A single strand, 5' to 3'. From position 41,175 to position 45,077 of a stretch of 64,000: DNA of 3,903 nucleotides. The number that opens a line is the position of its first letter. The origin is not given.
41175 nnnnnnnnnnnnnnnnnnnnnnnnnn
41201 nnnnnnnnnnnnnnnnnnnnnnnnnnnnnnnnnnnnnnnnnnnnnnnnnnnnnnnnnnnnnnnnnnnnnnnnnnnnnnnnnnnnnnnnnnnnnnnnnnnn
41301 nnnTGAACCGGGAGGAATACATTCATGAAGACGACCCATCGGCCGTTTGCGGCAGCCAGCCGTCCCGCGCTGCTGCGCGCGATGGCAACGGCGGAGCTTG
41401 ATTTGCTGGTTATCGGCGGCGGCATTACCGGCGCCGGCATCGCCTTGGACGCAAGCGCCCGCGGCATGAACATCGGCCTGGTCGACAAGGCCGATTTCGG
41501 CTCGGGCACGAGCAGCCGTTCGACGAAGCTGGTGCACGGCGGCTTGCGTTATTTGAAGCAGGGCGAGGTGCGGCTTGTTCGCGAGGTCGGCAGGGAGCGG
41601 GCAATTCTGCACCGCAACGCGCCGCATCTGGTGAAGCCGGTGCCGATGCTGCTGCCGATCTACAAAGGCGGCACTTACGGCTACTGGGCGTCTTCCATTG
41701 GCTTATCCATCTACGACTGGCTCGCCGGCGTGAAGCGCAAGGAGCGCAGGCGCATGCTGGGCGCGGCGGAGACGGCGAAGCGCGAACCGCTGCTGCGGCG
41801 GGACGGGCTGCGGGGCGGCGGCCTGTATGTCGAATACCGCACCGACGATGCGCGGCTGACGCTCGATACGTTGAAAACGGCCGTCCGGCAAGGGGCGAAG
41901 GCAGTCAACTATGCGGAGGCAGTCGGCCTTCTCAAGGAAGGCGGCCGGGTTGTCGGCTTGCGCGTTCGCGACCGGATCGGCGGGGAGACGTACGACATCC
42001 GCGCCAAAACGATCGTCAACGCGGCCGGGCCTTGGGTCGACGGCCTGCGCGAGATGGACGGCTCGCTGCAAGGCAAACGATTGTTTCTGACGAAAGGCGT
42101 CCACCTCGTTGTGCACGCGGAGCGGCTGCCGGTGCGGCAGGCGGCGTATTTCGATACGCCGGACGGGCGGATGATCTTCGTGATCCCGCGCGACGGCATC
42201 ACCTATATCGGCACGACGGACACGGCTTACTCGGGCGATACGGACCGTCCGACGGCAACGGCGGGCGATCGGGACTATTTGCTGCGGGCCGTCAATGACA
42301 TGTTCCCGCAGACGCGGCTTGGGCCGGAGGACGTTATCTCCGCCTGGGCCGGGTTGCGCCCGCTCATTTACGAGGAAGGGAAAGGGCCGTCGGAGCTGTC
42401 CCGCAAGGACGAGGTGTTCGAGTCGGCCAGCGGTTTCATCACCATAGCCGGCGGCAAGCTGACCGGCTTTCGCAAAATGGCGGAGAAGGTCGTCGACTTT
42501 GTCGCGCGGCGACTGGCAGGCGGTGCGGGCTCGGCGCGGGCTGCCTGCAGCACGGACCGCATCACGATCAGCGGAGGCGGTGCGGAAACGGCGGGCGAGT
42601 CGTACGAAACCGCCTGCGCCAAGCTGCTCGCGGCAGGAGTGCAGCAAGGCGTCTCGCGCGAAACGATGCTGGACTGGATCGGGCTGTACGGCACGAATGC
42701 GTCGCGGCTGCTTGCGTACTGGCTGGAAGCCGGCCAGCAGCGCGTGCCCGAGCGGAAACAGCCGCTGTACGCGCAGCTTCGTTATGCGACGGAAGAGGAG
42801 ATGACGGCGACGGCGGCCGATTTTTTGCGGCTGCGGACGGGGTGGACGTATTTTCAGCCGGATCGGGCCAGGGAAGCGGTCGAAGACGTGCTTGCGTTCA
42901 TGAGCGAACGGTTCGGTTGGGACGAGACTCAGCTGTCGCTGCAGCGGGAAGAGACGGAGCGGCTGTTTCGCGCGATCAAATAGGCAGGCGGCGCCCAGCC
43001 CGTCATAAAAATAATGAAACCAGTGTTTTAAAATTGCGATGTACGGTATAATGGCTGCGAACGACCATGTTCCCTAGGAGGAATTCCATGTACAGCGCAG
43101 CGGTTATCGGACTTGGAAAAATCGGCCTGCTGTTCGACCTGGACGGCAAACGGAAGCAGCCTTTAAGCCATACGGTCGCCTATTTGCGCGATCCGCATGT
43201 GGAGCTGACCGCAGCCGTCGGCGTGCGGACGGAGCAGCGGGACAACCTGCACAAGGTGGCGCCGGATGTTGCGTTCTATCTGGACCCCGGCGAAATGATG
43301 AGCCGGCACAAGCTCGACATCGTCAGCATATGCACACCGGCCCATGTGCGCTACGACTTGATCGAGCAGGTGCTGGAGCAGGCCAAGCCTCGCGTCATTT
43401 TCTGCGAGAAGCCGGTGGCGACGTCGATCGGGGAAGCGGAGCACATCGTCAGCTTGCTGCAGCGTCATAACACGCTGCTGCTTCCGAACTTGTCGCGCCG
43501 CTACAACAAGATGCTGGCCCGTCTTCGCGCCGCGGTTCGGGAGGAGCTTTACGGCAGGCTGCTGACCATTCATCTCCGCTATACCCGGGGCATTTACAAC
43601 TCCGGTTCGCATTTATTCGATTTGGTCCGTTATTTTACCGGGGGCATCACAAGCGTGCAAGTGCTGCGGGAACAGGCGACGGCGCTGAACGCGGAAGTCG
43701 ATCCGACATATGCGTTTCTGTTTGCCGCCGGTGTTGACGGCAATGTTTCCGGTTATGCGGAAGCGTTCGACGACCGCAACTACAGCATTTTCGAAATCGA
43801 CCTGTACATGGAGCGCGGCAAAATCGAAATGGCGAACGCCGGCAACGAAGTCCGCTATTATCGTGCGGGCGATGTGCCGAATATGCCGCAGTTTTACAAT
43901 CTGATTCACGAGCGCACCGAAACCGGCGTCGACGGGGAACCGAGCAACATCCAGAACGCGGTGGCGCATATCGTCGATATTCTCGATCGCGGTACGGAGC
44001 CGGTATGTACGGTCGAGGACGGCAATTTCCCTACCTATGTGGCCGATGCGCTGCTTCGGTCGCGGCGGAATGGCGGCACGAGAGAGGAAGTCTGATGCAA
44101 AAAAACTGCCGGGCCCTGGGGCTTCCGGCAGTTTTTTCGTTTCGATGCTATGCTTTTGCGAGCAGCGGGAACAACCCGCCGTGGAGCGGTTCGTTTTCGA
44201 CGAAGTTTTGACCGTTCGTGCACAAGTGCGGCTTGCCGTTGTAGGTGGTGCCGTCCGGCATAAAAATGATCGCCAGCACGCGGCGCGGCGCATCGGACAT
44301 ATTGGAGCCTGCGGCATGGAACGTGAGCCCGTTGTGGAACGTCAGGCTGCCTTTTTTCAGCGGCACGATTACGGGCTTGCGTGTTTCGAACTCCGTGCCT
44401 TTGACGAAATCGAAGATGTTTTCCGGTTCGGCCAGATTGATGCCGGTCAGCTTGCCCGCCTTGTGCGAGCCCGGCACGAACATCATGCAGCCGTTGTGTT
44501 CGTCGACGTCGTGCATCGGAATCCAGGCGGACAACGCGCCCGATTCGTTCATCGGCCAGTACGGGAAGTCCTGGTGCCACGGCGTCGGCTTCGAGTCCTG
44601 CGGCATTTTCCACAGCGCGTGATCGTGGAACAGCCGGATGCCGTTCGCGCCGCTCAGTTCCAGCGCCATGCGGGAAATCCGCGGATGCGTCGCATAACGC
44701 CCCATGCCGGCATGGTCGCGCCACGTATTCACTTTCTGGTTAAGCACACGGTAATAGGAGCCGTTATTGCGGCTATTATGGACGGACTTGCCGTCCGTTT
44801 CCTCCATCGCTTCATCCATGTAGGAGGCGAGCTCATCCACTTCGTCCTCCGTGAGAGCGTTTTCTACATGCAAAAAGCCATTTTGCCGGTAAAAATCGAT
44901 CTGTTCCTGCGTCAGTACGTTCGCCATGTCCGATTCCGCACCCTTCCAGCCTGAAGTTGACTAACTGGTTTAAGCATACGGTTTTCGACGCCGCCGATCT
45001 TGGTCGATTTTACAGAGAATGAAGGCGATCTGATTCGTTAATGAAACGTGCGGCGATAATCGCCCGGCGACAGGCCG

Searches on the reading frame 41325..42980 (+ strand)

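Call 12: search_protein_families(library=pfam, proteins=[window:41325-42980:+], max_evalue=0.001)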
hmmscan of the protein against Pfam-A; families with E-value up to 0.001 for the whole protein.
window:41325-42980:+ (552 aa): 4 families
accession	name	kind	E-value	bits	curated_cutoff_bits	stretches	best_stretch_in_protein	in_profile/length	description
PF01266.30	DAO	-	2e-59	202.3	27.9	1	26-350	1-315/353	FAD dependent oxidoreductase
PF16901.10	DAO_C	-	1.7e-21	76.9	31.4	1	408-536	1-125/126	C-terminal domain of alpha-glycerophosphate oxidase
PF12831.13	FAD_oxidored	-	7.2e-05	22.7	27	0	26-70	1-45/416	FAD dependent oxidoreductase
PF00890.30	FAD_binding_2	-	7.8e-05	22.5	20.4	0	26-66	1-41/414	FAD binding domain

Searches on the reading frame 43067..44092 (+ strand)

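Call 12: search_protein_families(library=pfam, proteins=[window:43067-44092:+], max_evalue=0.001)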
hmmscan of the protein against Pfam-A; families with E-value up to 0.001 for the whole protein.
window:43067-44092:+ (342 aa): 2 families
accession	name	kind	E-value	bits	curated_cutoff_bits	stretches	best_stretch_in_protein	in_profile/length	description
PF01408.29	GFO_IDH_MocA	-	7.3e-16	59.4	24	1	11-138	3-116/120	Oxidoreductase family, NAD-binding Rossmann fold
PF22725.1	GFO_IDH_MocA_C3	-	8.7e-05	23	27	0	176-253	46-123/124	GFO/IDH/MocA C-terminal domain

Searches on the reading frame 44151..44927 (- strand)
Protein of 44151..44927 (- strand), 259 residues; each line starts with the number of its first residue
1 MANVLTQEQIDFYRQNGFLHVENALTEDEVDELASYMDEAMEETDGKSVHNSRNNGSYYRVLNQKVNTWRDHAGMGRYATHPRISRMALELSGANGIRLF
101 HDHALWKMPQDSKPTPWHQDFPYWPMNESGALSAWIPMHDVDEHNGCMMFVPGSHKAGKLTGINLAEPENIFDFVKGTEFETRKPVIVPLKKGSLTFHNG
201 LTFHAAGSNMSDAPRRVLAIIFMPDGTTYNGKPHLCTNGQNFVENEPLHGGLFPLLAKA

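Call 53: search_protein_families(library=pfam, proteins=[window:44151-44927:-], max_evalue=0.001)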
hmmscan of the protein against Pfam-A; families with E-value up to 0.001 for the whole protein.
window:44151-44927:- (259 aa): 1 family
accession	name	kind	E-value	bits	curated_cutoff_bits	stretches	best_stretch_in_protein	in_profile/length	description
PF05721.19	PhyH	-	3.2e-35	122.8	22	1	13-217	1-213/213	Phytanoyl-CoA dioxygenase (PhyH)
